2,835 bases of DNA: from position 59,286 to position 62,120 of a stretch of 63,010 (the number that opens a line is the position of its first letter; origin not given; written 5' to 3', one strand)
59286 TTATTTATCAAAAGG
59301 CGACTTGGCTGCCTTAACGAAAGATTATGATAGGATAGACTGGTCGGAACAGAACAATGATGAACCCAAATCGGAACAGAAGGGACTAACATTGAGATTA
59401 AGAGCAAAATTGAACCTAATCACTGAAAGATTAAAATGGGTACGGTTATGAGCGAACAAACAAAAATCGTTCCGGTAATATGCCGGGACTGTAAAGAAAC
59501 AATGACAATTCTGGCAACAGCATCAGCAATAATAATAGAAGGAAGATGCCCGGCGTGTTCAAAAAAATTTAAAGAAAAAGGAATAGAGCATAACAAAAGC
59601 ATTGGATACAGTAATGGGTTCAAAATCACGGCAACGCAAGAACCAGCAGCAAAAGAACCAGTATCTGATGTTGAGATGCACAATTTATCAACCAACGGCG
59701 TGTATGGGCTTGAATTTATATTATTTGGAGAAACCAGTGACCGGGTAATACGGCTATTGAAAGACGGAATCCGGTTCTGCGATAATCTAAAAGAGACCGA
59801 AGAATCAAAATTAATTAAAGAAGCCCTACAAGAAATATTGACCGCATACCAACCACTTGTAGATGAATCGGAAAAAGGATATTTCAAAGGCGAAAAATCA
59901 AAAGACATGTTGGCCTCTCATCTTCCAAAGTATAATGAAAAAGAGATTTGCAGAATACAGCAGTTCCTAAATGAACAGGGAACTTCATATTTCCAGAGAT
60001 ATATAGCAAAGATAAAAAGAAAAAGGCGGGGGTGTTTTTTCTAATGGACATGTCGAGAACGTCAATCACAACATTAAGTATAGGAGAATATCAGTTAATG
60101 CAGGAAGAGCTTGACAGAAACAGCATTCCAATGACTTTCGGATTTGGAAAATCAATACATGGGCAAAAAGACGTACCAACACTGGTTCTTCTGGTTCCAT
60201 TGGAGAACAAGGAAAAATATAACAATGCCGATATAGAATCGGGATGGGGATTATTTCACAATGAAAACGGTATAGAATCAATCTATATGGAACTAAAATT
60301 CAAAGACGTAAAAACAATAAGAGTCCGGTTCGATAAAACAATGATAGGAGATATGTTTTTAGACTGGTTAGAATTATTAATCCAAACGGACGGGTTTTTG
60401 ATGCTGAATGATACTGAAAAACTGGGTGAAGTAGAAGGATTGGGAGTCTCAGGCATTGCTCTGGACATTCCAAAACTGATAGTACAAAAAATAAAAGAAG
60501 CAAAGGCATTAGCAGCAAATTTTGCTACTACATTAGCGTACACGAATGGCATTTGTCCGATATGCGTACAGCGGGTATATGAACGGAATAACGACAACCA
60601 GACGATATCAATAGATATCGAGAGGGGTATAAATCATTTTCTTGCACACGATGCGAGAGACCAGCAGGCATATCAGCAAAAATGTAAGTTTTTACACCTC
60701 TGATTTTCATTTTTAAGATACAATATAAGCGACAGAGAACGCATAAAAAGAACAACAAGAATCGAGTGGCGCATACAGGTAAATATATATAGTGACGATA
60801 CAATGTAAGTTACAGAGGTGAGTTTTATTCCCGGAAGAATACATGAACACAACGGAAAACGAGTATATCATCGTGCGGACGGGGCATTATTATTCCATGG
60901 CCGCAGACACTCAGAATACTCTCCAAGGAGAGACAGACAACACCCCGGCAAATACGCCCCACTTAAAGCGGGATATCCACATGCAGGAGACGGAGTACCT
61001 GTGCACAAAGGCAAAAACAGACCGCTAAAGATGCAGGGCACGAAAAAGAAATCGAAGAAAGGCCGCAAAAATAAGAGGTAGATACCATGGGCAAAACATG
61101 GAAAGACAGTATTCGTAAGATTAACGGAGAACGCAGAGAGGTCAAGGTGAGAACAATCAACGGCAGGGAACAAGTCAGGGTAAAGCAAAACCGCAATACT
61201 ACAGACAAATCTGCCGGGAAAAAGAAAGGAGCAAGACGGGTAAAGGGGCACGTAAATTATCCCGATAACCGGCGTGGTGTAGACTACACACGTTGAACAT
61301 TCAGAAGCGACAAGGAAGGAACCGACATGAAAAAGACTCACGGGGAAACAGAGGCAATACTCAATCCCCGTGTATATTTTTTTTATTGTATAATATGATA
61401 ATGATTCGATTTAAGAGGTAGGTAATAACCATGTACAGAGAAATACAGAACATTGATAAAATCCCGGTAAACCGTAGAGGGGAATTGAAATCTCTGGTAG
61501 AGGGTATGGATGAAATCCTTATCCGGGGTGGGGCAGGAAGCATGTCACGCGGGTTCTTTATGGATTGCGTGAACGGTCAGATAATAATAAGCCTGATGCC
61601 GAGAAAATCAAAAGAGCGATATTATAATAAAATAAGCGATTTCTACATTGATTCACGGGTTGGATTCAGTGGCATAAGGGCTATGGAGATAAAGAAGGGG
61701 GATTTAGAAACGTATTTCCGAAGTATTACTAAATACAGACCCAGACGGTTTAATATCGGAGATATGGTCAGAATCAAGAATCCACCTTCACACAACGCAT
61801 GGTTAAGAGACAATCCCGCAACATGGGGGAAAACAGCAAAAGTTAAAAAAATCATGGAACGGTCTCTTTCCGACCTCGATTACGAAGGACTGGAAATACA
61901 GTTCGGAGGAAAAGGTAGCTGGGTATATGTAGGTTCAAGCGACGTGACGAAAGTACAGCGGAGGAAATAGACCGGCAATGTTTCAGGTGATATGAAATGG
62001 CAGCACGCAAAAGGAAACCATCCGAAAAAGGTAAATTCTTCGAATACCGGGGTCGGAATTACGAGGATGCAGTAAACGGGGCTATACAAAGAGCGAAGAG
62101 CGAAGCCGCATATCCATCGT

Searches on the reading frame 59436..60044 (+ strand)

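Call 16: search_protein_families(library=phrogs, proteins=[window:59436-60044:+], max_evalue=0.01)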
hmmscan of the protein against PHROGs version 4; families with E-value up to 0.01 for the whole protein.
window:59436-60044:+ (202 aa): 0 families

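Call 56: search_protein_families(library=padloc, proteins=[window:59436-60044:+], max_evalue=0.01)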
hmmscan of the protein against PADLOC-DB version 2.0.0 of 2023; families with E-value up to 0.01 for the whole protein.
window:59436-60044:+ (202 aa): 1 family
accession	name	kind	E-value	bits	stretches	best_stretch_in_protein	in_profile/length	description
PDLC02938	RT_I-B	-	0.0073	13.5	0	105-174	32-97/332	-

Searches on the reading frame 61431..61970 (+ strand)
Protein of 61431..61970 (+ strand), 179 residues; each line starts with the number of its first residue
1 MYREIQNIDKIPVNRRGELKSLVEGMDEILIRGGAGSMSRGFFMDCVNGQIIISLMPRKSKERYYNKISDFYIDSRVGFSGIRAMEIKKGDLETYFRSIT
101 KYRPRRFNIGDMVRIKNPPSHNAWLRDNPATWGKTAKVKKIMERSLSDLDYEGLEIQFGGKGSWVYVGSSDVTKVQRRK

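Call 17: search_protein_families(library=pfam, proteins=[window:61431-61970:+], max_evalue=0.01)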
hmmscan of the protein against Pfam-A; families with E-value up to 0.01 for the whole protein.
window:61431-61970:+ (179 aa): 0 families

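Call 19: find_encoding_contigs(protein=window:61431-61970:+, flank=10000, max_places=5)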
Protein window:61431-61970:+ (179 aa): 2 contigs read that carry it; 2 places shown.
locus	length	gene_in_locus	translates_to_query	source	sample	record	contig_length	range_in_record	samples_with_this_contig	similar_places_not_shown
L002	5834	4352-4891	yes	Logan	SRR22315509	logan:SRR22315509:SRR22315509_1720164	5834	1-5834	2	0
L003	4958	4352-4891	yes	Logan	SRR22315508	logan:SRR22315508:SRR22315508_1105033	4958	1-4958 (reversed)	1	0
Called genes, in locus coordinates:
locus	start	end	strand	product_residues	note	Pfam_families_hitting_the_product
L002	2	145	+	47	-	?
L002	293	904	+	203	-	-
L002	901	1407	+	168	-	-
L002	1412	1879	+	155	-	-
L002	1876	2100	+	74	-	-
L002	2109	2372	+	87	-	-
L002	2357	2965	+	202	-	-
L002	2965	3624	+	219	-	-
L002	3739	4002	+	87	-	-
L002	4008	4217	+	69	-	-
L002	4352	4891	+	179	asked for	-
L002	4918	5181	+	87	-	-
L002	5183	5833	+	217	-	?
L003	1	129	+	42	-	?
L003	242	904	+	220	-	-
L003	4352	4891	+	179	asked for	-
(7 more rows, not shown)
